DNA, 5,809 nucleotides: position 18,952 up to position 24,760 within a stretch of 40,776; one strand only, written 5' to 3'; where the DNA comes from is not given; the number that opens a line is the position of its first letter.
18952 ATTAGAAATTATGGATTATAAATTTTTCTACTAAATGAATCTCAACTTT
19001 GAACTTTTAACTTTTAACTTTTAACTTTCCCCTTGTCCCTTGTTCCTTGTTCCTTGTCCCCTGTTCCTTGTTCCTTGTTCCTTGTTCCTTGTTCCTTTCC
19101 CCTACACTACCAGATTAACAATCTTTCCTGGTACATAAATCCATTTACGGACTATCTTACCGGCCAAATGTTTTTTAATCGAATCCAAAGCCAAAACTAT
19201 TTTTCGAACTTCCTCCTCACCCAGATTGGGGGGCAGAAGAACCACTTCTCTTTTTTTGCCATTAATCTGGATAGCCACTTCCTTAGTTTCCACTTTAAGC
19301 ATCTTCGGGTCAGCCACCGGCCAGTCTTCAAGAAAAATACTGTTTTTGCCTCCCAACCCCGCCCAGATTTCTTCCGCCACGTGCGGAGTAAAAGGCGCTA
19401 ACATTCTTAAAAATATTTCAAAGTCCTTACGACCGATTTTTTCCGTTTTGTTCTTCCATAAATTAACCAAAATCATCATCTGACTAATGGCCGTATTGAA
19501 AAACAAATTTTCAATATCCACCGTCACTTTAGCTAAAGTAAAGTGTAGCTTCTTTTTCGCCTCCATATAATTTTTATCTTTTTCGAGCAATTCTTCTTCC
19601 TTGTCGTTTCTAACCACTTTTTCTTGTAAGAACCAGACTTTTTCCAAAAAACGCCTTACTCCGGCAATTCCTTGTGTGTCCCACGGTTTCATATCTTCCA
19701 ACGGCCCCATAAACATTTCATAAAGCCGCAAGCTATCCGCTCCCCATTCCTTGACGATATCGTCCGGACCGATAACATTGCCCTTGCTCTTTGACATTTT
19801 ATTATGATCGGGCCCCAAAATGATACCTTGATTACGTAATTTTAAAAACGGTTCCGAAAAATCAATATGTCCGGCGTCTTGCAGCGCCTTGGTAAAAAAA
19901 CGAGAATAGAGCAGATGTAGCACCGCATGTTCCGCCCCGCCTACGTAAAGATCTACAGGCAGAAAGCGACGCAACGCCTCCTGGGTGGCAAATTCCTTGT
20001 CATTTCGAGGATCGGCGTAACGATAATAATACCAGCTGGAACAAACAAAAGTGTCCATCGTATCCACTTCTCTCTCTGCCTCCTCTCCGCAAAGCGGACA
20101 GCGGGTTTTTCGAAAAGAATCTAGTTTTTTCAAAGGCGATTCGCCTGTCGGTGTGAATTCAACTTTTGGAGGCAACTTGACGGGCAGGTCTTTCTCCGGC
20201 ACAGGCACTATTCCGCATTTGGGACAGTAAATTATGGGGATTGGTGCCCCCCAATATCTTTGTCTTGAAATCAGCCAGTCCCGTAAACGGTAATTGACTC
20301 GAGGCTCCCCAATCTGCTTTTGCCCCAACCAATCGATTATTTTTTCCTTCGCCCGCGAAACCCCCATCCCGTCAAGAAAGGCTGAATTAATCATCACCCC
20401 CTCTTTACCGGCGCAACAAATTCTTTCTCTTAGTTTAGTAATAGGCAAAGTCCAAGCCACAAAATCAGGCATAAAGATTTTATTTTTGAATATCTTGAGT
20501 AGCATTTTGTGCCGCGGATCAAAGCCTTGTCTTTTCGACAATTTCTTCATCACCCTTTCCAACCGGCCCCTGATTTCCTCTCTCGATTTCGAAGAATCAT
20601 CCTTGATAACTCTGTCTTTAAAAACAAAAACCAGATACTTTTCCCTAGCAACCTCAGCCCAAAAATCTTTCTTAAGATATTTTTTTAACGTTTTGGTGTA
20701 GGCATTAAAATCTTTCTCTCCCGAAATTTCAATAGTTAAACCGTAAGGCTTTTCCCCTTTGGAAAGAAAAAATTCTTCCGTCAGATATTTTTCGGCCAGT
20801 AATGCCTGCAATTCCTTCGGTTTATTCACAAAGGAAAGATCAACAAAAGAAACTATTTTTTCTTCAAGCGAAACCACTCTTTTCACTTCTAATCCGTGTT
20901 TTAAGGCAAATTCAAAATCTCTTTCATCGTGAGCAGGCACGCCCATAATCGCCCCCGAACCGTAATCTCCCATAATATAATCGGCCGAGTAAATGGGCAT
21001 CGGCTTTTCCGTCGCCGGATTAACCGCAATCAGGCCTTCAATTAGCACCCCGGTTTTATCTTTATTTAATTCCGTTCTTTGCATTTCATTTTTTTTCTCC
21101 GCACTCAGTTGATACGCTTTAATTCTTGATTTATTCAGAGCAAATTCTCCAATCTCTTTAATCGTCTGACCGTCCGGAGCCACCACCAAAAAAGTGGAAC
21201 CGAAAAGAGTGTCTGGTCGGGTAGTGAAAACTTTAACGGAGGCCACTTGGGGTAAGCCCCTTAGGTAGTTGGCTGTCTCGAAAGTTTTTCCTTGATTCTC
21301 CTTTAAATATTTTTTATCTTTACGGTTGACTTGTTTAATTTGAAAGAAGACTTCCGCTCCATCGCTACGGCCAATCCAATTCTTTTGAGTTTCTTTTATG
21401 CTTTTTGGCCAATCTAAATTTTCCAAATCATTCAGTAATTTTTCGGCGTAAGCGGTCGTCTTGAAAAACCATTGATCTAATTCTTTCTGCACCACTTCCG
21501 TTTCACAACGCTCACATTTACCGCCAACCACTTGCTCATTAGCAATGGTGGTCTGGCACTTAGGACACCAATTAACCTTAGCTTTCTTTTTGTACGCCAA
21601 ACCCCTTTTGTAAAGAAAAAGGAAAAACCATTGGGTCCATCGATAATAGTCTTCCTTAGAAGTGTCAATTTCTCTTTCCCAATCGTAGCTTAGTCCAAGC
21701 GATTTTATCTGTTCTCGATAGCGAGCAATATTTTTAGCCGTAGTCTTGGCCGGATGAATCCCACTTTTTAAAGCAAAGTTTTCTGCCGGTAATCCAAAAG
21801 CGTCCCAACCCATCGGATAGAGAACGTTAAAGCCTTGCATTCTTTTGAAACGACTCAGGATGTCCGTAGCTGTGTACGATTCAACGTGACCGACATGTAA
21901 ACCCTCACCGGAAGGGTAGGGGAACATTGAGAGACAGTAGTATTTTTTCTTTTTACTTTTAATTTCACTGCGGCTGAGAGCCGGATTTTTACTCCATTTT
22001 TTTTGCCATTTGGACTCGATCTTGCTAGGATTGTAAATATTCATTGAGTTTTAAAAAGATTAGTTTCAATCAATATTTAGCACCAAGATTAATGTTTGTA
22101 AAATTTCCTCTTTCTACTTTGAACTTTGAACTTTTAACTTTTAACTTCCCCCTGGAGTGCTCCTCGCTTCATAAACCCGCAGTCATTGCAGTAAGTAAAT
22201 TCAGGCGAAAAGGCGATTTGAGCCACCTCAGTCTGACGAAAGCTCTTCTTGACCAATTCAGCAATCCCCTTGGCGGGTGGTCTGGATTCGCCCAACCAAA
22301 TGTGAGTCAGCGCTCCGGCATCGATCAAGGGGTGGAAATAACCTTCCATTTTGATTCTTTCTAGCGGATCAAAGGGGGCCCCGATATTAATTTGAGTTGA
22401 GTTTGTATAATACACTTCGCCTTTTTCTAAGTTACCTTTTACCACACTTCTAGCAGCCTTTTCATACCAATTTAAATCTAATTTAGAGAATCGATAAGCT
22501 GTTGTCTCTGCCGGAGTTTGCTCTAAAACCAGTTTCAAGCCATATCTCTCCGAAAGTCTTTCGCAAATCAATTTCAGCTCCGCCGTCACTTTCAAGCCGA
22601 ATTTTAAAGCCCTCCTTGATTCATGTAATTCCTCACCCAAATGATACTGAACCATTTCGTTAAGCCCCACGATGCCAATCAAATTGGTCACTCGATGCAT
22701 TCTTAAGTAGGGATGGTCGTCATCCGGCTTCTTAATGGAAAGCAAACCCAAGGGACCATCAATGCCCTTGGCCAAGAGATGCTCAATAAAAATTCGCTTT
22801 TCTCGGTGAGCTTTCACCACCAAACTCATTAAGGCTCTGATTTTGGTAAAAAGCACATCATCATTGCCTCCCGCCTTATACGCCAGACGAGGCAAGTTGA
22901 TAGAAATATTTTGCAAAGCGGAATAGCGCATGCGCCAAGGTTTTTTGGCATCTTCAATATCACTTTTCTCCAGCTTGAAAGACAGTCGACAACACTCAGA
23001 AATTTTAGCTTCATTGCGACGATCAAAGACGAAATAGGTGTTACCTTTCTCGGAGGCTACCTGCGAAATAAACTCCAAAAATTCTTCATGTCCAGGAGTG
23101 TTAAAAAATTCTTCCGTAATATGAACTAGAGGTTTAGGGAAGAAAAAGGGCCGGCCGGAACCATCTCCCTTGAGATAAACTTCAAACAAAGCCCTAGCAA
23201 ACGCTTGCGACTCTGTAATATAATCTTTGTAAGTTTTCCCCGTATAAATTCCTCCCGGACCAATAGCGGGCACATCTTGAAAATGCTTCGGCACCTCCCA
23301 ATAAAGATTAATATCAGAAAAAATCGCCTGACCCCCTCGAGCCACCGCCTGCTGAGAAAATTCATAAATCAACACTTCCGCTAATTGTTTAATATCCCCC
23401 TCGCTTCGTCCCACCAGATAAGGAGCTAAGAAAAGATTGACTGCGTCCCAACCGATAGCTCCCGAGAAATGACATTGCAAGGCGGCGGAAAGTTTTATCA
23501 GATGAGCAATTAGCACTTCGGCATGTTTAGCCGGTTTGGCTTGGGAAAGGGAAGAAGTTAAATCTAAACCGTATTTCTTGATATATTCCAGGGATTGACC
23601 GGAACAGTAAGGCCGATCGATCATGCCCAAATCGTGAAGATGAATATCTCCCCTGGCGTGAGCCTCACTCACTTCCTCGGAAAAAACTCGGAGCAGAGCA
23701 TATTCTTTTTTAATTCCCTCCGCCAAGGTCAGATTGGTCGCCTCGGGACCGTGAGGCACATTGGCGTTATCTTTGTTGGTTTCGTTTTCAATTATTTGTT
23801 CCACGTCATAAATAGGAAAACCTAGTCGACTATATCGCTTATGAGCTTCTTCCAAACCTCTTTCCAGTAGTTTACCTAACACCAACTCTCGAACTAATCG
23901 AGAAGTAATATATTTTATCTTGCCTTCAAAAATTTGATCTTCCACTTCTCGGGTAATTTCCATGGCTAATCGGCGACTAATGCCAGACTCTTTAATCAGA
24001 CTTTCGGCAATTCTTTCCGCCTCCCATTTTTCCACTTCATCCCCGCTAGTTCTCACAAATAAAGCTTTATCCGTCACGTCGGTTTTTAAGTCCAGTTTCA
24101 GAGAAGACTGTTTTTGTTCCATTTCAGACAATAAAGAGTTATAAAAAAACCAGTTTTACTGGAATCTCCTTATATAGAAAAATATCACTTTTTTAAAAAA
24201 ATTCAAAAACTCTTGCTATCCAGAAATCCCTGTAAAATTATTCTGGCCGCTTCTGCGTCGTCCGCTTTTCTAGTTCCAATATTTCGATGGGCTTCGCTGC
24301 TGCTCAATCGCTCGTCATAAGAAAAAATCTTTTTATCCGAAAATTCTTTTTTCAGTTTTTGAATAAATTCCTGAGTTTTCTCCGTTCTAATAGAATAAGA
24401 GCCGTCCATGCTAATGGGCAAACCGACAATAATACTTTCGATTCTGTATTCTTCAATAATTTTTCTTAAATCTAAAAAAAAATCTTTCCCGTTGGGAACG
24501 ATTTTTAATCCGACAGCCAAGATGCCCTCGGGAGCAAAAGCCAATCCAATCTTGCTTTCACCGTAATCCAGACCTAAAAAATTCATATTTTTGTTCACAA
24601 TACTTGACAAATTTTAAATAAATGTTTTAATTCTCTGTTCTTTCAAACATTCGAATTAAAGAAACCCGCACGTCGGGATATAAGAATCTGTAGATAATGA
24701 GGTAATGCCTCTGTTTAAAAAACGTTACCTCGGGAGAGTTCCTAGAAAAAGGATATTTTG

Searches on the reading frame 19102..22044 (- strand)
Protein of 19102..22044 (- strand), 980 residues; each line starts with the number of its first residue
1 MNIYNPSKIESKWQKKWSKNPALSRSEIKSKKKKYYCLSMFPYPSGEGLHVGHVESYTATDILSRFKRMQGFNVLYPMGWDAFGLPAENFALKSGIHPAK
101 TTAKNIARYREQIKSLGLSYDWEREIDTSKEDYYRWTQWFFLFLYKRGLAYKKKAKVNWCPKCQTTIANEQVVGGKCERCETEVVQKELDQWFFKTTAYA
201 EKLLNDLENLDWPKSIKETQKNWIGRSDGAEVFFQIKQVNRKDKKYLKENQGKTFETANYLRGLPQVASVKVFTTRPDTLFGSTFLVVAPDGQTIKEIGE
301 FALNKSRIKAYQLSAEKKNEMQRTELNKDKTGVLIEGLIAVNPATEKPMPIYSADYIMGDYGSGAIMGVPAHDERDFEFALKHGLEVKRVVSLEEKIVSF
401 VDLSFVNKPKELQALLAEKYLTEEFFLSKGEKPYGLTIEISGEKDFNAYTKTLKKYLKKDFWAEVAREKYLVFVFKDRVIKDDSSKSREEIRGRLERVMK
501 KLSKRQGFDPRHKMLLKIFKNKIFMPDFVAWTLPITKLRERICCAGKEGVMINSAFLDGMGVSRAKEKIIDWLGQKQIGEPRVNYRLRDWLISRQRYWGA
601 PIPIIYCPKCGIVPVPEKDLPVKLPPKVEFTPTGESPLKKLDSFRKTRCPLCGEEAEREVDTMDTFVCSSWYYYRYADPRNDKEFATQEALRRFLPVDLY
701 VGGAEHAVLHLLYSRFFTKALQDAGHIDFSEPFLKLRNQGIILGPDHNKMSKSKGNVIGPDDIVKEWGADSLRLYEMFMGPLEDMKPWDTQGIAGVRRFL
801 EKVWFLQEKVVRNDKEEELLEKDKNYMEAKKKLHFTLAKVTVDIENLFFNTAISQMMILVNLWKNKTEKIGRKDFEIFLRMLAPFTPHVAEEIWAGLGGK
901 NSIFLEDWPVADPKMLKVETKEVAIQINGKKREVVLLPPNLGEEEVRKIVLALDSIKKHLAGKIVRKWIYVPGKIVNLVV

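Call 41: search_protein_families(library=pfam, proteins=[window:19102-22044:-])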
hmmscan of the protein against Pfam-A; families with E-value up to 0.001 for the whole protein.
window:19102-22044:- (980 aa): 5 families
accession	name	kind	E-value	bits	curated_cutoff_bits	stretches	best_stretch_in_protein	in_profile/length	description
PF00133.28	tRNA-synt_1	-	8.9e-53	180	22.7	2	12-224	1-225/414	tRNA synthetases class I (I, L, M and V)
PF13603.12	tRNA-synt_1_2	-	1.9e-46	158.3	25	1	221-396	1-145/185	Leucyl-tRNA synthetase, editing domain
PF09334.17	tRNA-synt_1g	-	2.1e-32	112.8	20.1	1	39-254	5-207/391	tRNA synthetases class I (M)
PF08264.19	Anticodon_1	-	1.1e-19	71.3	25.1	1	831-943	6-144/148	Anticodon-binding domain of tRNA ligase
PF01406.26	tRNA-synt_1e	-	0.00026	20.9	27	0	746-775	250-279/301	tRNA synthetases class I (C) catalytic domain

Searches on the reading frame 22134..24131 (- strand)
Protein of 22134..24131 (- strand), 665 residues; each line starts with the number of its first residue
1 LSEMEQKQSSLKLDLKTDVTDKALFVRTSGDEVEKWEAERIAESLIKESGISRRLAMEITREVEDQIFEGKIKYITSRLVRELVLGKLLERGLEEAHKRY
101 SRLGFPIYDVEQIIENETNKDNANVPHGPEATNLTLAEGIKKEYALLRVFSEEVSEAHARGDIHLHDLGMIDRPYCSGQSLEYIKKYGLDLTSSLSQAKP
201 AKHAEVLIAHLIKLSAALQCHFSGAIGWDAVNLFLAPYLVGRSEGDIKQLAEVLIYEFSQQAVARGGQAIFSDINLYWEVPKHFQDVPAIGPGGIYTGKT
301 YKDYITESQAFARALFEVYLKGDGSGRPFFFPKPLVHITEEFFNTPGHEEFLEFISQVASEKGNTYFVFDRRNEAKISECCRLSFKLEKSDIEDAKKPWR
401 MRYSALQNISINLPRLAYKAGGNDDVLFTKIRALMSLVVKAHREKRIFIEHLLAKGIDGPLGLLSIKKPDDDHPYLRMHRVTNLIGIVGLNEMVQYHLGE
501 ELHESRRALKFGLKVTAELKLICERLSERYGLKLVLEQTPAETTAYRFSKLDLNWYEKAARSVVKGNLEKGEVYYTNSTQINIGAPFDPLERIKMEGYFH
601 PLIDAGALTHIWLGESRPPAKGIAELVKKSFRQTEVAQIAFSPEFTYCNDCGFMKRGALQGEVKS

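Call 41: search_protein_families(library=pfam, proteins=[window:22134-24131:-])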
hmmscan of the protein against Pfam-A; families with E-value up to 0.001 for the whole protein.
window:22134-24131:- (665 aa): 2 families
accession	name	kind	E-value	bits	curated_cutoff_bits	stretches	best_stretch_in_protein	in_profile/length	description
PF13597.11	NRDD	-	1.3e-122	410.8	26.2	1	121-655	1-518/562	Anaerobic ribonucleoside-triphosphate reductase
PF03477.21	ATP-cone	-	2.2e-05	25.4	25.8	1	26-102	3-81/88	ATP cone domain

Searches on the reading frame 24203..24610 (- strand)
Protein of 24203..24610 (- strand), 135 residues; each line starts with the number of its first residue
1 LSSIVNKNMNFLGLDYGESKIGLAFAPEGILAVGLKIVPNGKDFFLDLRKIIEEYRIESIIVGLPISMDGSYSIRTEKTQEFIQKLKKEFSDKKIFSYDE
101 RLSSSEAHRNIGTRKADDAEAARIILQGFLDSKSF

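Call 41: search_protein_families(library=pfam, proteins=[window:24203-24610:-])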
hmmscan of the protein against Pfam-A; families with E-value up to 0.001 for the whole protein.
window:24203-24610:- (135 aa): 1 family
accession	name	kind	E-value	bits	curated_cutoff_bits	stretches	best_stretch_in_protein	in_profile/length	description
PF03652.20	RuvX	-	3.3e-28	99.1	29.2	1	9-132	1-134/134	Holliday junction resolvase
